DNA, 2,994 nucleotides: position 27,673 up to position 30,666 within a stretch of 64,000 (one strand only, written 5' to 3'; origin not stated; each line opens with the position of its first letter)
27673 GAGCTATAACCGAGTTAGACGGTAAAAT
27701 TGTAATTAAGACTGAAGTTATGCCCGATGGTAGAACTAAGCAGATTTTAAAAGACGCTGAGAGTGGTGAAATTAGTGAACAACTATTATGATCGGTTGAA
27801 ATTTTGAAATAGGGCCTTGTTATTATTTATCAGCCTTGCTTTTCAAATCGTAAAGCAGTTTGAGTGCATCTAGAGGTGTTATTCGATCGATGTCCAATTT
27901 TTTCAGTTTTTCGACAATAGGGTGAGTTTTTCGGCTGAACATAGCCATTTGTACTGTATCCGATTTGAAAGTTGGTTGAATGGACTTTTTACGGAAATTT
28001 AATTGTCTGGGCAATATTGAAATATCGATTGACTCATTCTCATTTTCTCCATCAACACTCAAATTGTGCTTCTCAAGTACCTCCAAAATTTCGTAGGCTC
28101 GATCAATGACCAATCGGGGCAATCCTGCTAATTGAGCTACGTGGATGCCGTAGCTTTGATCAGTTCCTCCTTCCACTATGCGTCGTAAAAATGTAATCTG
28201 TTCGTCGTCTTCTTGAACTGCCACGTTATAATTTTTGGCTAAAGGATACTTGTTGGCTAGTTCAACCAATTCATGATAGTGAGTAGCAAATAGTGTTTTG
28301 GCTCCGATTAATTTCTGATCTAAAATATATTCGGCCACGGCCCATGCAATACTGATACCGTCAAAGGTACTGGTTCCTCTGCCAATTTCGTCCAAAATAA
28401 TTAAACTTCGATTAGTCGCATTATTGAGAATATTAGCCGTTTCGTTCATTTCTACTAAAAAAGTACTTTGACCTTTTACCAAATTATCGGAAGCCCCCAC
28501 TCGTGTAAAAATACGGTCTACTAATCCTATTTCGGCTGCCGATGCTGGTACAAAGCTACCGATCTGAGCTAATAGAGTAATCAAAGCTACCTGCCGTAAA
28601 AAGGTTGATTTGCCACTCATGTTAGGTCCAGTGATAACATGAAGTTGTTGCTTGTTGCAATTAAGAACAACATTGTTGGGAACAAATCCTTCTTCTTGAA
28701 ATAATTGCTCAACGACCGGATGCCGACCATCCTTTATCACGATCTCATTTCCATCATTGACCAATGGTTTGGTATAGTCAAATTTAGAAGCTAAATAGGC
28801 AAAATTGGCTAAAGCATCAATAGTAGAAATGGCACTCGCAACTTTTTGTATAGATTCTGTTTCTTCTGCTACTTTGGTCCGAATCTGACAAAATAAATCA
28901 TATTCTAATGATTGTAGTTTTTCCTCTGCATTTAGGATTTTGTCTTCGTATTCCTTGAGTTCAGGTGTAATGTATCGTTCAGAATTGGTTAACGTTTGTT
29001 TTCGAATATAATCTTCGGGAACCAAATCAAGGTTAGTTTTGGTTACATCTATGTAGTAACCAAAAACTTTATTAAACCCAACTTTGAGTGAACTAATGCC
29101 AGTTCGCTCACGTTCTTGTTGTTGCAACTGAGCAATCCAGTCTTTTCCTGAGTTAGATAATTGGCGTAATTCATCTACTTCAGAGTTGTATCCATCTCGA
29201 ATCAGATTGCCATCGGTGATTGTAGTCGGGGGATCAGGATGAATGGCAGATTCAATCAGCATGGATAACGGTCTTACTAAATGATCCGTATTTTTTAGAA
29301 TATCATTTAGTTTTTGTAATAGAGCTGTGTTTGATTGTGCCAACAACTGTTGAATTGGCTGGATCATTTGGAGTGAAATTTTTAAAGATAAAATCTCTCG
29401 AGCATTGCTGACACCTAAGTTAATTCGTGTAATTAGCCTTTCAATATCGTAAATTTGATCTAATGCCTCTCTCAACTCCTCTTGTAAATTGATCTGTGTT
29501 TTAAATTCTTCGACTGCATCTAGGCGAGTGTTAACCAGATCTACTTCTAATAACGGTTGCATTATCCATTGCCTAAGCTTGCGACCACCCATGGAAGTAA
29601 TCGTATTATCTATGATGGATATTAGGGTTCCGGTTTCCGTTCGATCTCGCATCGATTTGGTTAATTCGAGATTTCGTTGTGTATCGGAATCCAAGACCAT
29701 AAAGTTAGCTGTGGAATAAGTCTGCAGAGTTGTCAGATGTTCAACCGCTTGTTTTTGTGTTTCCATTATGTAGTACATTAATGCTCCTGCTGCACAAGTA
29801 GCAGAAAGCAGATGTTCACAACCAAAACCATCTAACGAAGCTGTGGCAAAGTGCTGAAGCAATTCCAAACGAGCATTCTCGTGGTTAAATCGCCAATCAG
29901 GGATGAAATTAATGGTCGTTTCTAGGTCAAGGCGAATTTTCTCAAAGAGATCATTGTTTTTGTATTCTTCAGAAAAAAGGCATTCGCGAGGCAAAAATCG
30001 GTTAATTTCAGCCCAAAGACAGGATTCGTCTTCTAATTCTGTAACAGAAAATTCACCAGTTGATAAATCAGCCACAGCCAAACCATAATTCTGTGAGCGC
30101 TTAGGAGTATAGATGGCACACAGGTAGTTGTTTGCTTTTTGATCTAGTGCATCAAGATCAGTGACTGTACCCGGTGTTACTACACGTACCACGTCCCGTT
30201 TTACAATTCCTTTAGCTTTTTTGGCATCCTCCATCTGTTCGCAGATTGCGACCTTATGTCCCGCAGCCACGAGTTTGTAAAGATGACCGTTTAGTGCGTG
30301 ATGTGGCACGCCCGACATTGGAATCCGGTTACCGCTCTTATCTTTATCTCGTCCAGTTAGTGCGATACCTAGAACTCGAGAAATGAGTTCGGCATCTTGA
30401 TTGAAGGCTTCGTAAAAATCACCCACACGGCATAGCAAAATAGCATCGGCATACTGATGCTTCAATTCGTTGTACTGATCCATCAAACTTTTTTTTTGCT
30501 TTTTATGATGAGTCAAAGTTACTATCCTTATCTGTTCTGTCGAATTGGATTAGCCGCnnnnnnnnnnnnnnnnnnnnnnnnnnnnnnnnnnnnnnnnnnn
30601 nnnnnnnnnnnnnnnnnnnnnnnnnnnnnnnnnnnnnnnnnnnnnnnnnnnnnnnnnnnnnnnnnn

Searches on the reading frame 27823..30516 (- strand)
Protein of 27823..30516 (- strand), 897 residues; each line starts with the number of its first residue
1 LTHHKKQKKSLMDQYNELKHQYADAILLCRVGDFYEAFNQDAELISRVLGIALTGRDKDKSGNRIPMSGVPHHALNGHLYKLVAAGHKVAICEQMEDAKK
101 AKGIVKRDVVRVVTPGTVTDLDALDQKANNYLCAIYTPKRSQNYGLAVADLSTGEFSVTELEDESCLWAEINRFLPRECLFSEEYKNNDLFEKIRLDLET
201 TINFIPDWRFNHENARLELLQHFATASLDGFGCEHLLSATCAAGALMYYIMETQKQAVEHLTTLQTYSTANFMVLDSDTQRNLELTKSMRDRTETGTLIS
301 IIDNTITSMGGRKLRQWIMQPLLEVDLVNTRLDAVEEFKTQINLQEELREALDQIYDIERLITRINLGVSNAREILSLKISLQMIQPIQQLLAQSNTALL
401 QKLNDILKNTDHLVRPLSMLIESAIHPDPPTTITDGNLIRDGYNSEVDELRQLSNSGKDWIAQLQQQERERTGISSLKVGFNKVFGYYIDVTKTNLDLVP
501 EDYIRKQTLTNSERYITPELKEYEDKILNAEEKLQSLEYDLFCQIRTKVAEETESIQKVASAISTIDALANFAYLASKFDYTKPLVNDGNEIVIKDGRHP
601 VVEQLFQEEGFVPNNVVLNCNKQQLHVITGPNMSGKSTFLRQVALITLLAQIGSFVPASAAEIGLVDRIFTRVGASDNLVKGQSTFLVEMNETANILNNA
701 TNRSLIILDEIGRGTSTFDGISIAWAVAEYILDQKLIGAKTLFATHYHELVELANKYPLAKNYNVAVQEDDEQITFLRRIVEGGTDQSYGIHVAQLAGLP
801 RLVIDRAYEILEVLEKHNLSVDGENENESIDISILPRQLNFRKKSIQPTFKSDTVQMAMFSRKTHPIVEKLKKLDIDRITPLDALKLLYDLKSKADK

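Call 28: list_cluster_members(proteins=[window:27823-30516:-, window:35119-36831:-, window:23080-23685:+, window:25458-26360:-, window:26592-27416:+, window:22229-22963:-, window:30558-31925:-])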
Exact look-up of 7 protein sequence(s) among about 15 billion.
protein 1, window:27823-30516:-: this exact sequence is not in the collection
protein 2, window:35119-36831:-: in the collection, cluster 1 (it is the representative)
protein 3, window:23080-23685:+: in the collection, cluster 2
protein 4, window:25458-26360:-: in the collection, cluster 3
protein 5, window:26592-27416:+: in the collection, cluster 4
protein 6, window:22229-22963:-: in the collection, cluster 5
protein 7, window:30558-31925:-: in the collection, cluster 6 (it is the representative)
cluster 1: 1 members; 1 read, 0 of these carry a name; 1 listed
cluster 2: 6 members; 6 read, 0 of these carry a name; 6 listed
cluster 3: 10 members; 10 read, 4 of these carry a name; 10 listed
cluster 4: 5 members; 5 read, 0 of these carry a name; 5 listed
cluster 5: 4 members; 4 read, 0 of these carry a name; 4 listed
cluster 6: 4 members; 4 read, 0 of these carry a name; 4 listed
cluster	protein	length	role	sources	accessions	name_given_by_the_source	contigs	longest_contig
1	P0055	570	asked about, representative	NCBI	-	-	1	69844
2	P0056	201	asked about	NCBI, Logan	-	-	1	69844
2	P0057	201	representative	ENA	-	-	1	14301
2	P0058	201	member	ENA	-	-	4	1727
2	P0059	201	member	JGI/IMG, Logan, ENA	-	-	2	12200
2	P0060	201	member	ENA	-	-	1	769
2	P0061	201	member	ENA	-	-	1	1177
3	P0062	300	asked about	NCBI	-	-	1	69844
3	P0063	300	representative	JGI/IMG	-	outer membrane protein OmpA-like peptidoglycan-associated protein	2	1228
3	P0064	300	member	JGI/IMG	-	flagellar motor protein MotB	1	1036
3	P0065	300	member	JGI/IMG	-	flagellar motor protein MotB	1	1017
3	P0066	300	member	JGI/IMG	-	outer membrane protein OmpA-like peptidoglycan-associated protein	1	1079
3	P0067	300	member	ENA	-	-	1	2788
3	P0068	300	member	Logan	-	-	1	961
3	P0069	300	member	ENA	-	-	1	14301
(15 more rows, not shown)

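Call 29: find_encoding_contigs(protein=P0059, flank=10000, max_places=10)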
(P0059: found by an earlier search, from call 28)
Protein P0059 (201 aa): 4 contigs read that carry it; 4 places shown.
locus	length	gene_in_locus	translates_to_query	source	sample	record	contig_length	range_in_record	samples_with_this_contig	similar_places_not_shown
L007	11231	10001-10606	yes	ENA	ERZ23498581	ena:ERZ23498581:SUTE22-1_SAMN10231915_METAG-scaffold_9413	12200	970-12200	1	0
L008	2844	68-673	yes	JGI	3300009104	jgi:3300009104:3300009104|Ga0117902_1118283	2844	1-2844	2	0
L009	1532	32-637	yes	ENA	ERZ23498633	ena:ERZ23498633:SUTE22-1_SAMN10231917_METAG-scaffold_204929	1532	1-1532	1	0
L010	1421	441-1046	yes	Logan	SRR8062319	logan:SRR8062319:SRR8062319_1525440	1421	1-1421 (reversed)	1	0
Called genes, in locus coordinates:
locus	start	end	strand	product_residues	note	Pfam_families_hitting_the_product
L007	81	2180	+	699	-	PF07584:BatA, PF13519:VWA_2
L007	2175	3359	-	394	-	-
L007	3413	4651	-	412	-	PF00733:Asn_synthase (weak), PF00764:Arginosuc_synth, PF20979:Arginosuc_syn_C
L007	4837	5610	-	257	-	PF21347:DUF3108_like (weak)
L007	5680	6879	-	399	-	PF12832:MFS_1_like (faint), PF07690:MFS_1, PF00083:Sugar_tr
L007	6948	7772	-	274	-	PF05721:PhyH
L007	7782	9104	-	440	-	PF05721:PhyH, PF02985:HEAT (faint), PF23227:HEAT_MROH2B_C (faint), PF03130:HEAT_PBS (faint), PF12717:Cnd1 (faint), PF13513:HEAT_EZ (faint), PF13646:HEAT_2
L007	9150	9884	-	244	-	-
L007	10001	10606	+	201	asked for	PF02545:Maf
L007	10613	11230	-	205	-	?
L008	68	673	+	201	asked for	PF02545:Maf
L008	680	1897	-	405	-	PF13620:CarboxypepD_reg (weak)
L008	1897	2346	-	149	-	-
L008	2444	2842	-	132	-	?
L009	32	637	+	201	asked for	PF02545:Maf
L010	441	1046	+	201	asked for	PF02545:Maf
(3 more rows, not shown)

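Call 30: find_encoding_contigs(protein=P0067, flank=10000, max_places=10)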
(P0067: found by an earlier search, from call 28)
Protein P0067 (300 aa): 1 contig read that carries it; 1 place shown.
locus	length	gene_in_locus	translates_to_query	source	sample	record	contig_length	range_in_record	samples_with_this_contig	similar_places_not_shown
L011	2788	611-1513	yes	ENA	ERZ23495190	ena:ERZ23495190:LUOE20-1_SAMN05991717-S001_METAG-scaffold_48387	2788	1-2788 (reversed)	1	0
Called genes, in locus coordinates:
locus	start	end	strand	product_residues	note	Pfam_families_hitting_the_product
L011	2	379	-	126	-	?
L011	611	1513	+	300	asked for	PF00691:OmpA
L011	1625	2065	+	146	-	-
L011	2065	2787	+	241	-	?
